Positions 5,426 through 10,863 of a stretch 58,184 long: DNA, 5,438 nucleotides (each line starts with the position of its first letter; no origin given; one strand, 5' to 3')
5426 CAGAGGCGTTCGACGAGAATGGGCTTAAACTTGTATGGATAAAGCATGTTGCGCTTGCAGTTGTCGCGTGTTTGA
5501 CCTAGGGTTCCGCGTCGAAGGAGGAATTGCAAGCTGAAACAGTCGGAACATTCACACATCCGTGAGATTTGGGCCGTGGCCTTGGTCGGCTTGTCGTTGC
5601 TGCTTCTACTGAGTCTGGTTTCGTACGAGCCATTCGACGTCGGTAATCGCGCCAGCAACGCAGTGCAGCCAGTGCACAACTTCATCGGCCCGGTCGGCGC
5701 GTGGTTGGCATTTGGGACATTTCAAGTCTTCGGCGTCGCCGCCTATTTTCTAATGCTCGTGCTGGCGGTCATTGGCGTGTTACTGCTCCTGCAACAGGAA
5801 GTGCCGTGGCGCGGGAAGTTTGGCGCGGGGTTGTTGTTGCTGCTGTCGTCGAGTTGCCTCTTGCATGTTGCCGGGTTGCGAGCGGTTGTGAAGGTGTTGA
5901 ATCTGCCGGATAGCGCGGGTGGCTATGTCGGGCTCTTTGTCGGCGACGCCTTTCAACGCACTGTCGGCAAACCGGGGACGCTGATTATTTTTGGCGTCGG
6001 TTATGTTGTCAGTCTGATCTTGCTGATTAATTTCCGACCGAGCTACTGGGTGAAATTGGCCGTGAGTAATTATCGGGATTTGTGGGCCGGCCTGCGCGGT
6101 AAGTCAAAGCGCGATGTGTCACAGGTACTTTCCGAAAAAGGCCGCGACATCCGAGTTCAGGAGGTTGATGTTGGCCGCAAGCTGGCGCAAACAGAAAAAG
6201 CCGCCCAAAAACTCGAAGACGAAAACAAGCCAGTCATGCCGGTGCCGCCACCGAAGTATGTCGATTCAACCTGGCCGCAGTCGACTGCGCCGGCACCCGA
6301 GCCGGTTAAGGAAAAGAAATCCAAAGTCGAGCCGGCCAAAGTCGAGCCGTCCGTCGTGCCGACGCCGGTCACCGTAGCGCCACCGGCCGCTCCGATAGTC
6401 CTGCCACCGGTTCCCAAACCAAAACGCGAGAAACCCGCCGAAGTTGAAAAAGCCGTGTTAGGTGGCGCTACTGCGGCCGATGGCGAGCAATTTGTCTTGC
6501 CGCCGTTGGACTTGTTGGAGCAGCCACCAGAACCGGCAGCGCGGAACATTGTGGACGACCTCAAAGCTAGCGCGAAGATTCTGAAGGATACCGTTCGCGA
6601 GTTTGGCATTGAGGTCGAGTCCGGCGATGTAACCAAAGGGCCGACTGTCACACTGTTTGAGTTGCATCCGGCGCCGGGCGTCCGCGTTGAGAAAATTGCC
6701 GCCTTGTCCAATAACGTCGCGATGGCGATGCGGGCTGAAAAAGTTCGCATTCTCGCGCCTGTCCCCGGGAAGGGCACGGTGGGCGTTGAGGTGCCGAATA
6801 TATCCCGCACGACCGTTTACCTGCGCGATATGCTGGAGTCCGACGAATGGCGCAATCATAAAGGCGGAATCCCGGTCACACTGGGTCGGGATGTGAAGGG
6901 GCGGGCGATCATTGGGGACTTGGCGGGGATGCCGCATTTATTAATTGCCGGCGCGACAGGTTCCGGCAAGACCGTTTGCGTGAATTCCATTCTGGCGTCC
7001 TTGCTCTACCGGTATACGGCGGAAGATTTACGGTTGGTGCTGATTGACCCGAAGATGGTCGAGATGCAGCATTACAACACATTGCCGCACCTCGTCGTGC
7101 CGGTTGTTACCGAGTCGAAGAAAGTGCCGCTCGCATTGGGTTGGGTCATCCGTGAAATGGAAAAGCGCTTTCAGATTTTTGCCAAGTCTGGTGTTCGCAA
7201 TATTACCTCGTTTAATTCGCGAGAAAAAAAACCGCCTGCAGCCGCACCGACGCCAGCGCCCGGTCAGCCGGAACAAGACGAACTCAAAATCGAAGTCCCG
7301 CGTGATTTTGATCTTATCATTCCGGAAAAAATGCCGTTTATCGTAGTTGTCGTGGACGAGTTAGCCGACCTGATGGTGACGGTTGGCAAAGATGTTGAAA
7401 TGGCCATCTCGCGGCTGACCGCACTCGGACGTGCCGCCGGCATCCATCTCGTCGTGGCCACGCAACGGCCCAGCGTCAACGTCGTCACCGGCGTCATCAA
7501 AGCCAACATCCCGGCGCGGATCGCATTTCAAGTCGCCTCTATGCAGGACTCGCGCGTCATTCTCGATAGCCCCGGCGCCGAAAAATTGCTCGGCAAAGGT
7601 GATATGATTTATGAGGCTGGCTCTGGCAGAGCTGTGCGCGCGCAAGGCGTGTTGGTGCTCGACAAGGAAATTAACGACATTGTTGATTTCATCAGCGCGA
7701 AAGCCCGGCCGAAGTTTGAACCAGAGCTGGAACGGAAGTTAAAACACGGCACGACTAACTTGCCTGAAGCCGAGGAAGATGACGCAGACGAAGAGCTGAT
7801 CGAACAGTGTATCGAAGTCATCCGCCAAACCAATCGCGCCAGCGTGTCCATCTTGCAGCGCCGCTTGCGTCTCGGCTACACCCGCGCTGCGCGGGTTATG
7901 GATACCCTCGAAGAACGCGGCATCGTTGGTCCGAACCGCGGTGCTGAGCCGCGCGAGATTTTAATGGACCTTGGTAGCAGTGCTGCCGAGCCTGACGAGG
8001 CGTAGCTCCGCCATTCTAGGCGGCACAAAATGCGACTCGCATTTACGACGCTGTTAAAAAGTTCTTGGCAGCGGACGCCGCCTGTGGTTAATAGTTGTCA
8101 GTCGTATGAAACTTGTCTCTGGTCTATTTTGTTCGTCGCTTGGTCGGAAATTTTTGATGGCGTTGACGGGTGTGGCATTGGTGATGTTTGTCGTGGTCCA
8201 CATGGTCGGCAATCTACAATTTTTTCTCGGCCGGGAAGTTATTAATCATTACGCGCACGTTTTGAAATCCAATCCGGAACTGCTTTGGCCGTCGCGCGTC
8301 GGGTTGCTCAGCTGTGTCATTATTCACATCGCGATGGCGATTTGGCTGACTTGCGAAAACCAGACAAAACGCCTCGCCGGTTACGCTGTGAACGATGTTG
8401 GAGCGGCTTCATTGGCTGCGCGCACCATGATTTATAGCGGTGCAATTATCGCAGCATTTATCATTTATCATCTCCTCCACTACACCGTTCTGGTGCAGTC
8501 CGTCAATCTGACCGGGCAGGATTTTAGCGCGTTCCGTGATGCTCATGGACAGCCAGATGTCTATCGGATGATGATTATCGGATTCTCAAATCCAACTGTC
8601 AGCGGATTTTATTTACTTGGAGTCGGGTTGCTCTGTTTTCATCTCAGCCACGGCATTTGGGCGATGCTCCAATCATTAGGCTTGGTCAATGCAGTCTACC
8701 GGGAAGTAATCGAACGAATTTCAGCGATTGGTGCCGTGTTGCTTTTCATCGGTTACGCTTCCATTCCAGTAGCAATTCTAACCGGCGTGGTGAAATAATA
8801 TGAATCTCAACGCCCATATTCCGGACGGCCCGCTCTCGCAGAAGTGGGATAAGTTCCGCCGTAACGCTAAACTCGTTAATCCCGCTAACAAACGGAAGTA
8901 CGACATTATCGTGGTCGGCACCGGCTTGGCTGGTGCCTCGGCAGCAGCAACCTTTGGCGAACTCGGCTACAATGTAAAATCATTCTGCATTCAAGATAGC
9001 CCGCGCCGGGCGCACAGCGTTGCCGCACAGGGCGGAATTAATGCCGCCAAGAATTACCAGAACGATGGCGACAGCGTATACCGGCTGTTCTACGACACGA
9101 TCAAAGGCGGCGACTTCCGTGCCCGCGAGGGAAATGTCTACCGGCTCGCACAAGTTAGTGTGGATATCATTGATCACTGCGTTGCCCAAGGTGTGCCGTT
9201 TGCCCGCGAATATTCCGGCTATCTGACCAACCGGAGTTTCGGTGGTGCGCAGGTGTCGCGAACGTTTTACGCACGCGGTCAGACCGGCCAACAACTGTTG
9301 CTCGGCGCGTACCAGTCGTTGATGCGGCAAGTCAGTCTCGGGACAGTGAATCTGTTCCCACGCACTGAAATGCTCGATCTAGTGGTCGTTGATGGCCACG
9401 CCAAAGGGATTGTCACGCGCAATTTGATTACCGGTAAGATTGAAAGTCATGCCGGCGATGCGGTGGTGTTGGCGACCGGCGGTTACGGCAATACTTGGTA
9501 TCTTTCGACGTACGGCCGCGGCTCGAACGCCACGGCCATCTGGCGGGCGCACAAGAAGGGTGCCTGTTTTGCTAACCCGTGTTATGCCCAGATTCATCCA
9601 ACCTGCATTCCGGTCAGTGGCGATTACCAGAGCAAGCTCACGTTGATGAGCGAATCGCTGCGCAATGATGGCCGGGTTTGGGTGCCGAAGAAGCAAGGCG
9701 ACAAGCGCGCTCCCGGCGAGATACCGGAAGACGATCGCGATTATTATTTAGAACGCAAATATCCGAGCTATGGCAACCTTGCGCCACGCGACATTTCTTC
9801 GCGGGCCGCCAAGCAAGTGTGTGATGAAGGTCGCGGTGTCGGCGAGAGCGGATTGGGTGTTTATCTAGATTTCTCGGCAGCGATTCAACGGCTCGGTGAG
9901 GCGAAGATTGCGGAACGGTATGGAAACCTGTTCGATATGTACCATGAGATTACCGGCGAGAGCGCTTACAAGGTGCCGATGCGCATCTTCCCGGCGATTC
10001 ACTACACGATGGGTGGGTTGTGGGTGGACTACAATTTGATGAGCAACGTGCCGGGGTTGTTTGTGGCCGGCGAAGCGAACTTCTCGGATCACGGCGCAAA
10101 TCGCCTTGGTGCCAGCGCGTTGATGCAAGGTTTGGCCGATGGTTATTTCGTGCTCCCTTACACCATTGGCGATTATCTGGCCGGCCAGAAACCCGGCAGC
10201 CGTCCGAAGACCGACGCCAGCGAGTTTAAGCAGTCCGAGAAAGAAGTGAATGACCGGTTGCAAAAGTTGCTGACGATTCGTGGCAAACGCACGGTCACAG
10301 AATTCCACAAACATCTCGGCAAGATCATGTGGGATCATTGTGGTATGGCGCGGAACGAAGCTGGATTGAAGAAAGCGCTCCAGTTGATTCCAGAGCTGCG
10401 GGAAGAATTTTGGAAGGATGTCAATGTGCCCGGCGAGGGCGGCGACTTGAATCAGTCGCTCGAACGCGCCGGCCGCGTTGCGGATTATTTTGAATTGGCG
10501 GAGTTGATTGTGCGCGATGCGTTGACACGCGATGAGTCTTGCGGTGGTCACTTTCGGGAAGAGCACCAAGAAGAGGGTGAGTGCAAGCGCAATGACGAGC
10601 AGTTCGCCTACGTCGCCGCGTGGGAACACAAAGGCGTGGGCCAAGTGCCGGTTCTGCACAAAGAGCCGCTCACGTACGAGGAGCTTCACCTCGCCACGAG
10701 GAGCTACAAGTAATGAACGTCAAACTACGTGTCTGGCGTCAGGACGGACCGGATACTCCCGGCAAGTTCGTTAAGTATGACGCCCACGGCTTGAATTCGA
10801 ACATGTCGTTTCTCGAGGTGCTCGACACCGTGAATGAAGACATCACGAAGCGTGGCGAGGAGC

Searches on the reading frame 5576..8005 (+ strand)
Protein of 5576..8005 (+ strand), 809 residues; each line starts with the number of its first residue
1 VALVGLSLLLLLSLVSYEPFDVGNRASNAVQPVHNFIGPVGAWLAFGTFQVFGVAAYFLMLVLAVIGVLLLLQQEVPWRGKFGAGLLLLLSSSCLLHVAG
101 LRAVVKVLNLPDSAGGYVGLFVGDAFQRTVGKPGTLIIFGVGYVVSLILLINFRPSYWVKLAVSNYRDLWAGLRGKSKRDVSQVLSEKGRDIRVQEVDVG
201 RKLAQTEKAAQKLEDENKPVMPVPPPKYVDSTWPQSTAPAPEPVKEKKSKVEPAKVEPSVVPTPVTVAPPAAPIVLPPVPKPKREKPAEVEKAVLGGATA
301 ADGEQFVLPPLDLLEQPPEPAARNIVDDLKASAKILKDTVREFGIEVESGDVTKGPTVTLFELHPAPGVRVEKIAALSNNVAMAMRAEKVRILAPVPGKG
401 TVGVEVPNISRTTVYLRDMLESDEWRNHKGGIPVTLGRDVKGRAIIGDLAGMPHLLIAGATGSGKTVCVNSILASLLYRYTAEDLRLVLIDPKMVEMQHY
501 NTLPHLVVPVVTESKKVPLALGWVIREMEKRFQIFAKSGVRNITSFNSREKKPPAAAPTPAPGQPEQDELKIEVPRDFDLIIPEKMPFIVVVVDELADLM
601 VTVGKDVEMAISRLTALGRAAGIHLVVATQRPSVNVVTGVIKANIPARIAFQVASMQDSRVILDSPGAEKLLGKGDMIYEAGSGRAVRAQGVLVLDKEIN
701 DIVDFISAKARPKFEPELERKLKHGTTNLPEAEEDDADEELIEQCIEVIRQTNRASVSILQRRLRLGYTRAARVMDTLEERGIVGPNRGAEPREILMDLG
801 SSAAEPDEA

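Call 43: search_protein_families(library=pfam, proteins=[window:5576-8005:+], max_evalue=0.001)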
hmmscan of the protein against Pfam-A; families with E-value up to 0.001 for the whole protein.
window:5576-8005:+ (809 aa): 6 families
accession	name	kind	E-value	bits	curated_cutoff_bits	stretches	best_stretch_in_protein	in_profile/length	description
PF01580.24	FtsK_SpoIIIE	-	9.8e-61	205.4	24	1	416-634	2-221/221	FtsK/SpoIIIE family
PF17854.6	FtsK_alpha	-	2.6e-30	105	22.9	1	308-408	1-101/101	FtsK alpha domain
PF13491.11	FtsK_4TM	-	1.1e-26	94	23.1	1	1-160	10-165/171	4TM region of DNA translocase FtsK/SpoIIIE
PF09397.16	FtsK_gamma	-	3.5e-24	84.7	30.6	1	737-797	2-62/63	Ftsk gamma domain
PF12846.13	AAA_10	-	0.00012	21.7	27.5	0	444-506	13-71/362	AAA-like domain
PF01935.23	DUF87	-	0.00043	20.9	23.2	0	453-492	24-60/220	Helicase HerA, central domain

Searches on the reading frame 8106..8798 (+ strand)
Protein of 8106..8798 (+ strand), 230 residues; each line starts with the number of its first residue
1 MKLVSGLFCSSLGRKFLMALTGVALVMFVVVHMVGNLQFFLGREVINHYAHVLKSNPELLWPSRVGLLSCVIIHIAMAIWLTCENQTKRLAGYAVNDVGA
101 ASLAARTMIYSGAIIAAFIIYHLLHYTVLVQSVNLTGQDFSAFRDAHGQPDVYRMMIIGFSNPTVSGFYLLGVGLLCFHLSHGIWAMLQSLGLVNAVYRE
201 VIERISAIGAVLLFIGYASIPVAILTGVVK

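Call 43: search_protein_families(library=pfam, proteins=[window:8106-8798:+], max_evalue=0.001)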
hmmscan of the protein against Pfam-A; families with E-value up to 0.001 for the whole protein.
window:8106-8798:+ (230 aa): 1 family
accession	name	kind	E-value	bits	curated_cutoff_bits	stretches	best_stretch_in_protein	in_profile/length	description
PF01127.27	Sdh_cyt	-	0.00059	20.4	25.8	0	107-201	25-104/122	Succinate dehydrogenase/Fumarate reductase transmembrane subunit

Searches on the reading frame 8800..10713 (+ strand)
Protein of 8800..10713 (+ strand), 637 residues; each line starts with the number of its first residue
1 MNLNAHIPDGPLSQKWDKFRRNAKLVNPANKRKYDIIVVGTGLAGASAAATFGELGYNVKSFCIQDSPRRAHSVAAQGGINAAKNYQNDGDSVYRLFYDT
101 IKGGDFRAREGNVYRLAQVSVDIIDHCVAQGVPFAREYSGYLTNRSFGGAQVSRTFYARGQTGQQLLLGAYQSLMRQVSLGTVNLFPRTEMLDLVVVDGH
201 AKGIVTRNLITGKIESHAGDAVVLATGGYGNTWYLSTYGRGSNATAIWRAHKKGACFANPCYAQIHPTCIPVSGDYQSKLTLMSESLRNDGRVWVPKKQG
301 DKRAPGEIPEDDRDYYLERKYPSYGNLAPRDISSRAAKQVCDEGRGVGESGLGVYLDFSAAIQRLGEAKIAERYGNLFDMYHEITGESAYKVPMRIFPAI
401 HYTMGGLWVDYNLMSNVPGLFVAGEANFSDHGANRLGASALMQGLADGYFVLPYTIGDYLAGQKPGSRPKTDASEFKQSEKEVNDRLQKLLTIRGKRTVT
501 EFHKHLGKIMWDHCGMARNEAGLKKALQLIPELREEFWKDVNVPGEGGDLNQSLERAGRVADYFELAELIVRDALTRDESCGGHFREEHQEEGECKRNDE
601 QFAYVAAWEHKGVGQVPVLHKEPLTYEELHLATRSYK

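Call 43: search_protein_families(library=pfam, proteins=[window:8800-10713:+], max_evalue=0.001)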
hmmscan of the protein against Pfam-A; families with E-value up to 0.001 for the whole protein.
window:8800-10713:+ (637 aa): 5 families
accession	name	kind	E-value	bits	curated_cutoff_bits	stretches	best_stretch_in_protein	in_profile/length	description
PF00890.30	FAD_binding_2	-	1.3e-48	166.7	20.4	1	35-441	1-414/414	FAD binding domain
PF02910.25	Succ_DH_flav_C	-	1.1e-36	126.1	20.8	1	503-636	1-130/130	Fumarate reductase flavoprotein C-term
PF01266.30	DAO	-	8.3e-06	26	27.9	0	35-233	1-209/353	FAD dependent oxidoreductase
PF03486.20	HI0933_like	-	0.00069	19.6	50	0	35-87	2-54/244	HI0933-like protein Rossmann domain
PF01134.28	GIDA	-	0.00078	19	22.1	0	35-61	1-27/391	Glucose inhibited division protein A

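Call 57: list_cluster_members(proteins=[window:8800-10713:+, window:12755-14131:+, window:31522-33207:+, window:44507-45502:+])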
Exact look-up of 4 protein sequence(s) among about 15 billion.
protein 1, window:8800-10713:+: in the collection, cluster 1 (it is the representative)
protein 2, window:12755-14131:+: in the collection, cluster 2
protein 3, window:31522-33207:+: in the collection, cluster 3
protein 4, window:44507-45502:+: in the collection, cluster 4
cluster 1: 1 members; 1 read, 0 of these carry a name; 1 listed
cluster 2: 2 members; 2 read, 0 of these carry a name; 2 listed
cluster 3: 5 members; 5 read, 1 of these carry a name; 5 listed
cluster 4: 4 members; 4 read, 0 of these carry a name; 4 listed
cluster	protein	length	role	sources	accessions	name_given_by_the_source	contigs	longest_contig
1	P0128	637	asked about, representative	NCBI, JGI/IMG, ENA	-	-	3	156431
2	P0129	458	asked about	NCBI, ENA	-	-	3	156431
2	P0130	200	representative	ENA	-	-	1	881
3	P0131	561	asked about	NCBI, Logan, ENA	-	-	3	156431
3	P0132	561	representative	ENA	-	-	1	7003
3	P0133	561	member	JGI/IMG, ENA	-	glycogen phosphorylase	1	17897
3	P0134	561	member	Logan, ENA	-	-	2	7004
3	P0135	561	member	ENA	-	-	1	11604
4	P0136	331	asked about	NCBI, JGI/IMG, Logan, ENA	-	-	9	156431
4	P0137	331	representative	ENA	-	-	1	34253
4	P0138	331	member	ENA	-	-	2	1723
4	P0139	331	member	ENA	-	-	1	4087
